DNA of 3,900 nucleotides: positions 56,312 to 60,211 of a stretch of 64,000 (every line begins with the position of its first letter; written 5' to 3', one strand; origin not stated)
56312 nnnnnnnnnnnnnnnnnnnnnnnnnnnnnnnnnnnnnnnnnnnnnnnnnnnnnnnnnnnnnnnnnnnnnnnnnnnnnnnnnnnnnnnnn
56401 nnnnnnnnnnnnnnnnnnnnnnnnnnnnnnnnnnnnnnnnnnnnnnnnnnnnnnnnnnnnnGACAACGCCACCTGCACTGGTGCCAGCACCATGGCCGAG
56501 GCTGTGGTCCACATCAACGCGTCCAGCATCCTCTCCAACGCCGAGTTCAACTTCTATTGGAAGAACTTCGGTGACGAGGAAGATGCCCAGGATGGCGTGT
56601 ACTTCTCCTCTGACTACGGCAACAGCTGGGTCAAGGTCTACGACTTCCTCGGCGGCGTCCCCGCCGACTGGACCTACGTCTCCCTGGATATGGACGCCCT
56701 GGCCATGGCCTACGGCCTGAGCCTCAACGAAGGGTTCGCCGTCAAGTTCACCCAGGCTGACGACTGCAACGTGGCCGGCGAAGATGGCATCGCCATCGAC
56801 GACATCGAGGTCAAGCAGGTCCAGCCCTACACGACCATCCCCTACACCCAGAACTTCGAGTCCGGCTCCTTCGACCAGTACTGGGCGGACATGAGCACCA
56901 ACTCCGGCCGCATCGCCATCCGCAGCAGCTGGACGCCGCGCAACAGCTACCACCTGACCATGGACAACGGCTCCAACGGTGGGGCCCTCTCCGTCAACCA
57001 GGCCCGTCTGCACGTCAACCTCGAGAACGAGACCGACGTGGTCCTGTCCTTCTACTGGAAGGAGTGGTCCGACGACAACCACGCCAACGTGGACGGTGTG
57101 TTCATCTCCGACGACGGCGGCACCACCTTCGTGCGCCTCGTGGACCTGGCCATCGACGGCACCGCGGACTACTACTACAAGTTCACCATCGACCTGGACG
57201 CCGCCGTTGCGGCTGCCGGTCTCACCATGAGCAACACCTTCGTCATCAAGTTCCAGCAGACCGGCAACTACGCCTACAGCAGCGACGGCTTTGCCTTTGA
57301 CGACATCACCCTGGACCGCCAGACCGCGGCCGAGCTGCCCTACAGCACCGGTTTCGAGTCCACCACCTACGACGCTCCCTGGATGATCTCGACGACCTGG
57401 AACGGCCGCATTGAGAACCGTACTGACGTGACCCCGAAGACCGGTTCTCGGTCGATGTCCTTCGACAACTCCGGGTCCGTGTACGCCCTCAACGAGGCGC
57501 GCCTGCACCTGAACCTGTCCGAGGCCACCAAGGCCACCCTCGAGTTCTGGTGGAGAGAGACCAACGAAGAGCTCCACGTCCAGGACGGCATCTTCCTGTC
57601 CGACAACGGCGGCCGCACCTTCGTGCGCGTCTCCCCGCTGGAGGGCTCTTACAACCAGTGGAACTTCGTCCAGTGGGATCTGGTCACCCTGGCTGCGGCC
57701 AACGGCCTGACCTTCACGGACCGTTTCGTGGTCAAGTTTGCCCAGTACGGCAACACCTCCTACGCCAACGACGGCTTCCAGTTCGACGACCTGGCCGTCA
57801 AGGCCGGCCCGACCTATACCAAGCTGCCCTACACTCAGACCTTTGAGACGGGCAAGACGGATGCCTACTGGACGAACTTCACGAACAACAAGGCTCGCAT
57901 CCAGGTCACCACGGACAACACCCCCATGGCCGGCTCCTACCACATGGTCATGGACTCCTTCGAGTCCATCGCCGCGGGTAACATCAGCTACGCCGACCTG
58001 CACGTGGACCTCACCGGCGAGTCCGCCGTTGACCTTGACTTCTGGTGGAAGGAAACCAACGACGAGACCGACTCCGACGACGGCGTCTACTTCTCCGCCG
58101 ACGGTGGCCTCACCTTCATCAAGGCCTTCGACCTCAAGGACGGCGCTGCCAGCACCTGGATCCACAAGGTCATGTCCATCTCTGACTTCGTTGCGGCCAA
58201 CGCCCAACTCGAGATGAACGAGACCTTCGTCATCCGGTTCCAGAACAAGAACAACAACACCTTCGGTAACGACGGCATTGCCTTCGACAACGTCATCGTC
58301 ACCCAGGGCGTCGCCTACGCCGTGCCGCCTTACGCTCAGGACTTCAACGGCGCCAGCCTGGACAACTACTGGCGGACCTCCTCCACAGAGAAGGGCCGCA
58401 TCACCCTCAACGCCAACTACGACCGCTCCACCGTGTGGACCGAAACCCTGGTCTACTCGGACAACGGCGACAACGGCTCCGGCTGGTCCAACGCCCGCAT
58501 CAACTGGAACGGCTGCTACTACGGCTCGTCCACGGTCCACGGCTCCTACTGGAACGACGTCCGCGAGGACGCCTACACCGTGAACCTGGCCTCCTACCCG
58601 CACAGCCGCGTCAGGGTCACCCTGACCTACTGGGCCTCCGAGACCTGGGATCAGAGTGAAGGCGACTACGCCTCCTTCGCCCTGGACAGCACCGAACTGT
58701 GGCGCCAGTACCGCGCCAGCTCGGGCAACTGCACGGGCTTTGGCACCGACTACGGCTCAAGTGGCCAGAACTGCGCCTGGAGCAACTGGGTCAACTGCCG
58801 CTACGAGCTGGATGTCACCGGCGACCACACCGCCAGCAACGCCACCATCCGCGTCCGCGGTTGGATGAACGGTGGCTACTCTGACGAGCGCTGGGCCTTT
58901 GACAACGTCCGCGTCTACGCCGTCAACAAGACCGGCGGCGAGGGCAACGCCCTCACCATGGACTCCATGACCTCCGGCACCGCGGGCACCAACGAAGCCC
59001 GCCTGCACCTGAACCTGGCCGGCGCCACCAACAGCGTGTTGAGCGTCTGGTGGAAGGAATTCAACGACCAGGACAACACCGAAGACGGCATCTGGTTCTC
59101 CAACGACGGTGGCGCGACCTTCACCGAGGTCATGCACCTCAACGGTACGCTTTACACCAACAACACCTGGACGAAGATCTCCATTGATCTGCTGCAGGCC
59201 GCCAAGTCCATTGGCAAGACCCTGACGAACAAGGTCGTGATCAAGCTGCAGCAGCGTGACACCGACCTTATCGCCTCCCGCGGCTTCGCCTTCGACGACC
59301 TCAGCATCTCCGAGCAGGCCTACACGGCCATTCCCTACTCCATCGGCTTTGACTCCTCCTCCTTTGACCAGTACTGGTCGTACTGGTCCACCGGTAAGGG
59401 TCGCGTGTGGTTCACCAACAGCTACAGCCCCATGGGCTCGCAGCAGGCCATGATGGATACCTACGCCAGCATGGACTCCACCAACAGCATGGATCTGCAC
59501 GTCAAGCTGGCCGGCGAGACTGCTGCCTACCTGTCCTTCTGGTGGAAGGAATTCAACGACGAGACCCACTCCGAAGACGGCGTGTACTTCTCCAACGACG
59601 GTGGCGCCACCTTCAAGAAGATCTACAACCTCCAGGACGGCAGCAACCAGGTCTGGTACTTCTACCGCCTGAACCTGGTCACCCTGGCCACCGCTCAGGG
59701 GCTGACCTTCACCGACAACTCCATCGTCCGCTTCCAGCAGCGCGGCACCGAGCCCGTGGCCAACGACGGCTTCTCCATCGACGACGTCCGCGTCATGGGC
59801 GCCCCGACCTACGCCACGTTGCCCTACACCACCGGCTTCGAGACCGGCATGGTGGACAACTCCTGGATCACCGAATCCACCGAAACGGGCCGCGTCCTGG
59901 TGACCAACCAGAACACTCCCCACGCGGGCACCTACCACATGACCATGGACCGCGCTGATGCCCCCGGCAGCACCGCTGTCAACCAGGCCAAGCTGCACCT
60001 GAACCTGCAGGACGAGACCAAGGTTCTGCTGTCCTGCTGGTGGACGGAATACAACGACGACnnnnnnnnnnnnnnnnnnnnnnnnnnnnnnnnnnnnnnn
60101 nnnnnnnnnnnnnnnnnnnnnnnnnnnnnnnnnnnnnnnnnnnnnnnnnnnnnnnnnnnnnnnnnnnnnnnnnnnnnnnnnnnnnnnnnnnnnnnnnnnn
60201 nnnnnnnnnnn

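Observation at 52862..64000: At least 22 tandem ~165-aa Cys-poor modules of an unassigned family, each with an Asp-box-like motif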

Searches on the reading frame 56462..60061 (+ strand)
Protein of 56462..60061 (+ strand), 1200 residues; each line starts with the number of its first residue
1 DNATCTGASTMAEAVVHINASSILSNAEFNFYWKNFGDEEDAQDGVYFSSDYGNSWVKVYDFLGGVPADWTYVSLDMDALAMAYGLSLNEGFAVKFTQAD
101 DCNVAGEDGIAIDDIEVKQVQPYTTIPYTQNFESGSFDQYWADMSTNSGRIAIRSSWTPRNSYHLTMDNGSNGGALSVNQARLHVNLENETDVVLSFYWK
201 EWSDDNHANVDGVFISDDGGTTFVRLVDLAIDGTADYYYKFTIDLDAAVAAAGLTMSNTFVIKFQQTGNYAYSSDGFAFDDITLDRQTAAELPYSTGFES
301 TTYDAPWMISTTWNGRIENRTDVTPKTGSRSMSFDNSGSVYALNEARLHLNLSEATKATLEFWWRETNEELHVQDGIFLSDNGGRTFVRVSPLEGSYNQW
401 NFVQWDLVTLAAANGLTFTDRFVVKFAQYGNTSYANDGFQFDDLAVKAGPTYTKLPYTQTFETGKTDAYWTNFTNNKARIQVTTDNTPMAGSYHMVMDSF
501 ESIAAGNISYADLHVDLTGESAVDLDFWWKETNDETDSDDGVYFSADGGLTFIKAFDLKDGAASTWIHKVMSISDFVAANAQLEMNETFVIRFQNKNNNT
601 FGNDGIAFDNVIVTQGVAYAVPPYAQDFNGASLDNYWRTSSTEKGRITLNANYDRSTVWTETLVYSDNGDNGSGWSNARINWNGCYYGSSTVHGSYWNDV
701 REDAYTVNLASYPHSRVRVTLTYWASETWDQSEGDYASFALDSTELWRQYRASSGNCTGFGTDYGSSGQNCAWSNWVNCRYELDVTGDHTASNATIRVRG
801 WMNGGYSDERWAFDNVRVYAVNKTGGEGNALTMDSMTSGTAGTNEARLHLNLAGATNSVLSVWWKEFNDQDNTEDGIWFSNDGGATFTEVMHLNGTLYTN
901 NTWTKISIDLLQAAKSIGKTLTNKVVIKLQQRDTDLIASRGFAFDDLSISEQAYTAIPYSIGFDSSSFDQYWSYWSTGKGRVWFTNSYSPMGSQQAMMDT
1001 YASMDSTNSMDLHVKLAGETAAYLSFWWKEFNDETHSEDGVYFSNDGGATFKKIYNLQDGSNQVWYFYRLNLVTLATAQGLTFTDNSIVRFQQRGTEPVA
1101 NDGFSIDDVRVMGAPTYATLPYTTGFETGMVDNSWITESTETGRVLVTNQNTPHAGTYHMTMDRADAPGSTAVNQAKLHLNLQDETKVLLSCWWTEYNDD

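Call 6: search_protein_families(library=pfam, proteins=[window:56462-60061:+], max_evalue=1)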
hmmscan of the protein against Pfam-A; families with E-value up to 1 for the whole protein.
window:56462-60061:+ (1200 aa): 5 families
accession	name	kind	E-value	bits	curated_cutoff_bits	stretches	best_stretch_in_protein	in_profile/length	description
PF21471.3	Reelin_subrepeat-B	-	4.8e-05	23.6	27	1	1041-1111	62-126/127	Reelin subrepeat B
PF18957.6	RibLong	-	0.00046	21.4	27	0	1118-1162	30-74/93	Long Rib domain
PF02012.26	BNR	-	0.0016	18.6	27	0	1042-1053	1-12/12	BNR/Asp-box repeat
PF21112.3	CsgH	-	0.12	12.9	27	0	1152-1177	24-49/88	CsgH protein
PF23602.1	CS_DNAAF11_C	-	0.24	11.9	27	0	326-357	24-55/120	Dynein axonemal assembly factor 11-like, CS domain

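Call 7: search_protein_families(library=ncbifam, proteins=[window:56462-60061:+], max_evalue=1)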
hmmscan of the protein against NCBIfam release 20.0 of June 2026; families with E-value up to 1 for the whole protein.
window:56462-60061:+ (1200 aa): 2 families
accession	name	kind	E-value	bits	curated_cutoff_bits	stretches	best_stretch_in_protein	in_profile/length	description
NF045728.1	glycosyl_F510_1955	equivalog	6.3e-07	28.9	175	0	1037-1066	156-185/246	F510_1955 family glycosylhydrolase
NF041112.1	chap_CsgH_alph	subfamily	0.12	12.5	35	0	1150-1176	21-47/91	curli-like amyloid fiber formation chaperone CsgH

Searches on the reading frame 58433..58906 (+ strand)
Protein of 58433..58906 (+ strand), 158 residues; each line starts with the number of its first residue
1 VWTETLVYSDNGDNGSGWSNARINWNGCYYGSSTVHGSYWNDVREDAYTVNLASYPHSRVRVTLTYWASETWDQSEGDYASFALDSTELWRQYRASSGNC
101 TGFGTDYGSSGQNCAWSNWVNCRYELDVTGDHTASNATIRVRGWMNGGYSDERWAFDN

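Call 70: search_solved_structures(query=window:58433-58906:+, max_evalue=10)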
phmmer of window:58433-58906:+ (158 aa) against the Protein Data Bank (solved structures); distinct sequences matched with E-value up to 10: 0.

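Call 72: find_homologous_proteins(query=window:58433-58906:+, max_evalue=0.01)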
Query window:58433-58906:+: 12 candidates shared short words with the query, none scored E <= 0.01.
